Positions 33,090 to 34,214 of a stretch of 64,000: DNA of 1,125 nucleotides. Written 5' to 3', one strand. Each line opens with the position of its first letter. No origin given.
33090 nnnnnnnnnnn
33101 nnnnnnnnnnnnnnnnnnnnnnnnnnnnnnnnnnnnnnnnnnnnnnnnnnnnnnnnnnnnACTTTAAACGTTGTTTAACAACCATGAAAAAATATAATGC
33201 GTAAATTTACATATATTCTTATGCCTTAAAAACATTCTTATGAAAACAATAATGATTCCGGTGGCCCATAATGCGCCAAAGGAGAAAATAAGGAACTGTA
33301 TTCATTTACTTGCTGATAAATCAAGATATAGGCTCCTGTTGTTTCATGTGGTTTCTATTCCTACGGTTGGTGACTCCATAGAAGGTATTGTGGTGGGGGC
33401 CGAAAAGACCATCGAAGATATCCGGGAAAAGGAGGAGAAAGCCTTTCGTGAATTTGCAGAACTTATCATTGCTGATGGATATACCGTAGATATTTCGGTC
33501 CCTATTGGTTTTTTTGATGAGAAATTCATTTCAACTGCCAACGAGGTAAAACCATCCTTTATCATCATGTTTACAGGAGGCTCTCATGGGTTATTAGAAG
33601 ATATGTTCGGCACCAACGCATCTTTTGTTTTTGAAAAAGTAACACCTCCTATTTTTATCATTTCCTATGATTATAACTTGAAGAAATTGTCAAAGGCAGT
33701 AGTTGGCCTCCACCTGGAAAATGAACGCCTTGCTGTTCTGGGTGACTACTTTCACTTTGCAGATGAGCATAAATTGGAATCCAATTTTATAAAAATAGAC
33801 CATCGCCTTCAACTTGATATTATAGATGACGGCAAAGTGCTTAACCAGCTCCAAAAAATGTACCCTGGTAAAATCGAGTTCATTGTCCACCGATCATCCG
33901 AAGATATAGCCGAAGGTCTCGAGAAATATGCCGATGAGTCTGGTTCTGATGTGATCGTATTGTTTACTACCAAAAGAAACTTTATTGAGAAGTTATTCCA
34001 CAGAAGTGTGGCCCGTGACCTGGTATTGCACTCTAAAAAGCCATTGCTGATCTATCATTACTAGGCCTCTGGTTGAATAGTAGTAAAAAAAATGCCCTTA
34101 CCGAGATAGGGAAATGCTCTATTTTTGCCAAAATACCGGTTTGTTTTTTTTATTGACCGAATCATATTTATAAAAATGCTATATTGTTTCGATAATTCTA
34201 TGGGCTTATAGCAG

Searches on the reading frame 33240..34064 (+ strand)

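Call 6: search_protein_families(library=pfam, proteins=[window:33240-34064:+])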
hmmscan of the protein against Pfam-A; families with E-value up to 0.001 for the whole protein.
window:33240-34064:+ (274 aa): 1 family
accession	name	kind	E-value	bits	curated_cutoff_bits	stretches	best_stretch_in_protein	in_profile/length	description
PF00582.32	Usp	-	2.5e-15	57.7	24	2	203-273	71-141/141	Universal stress protein family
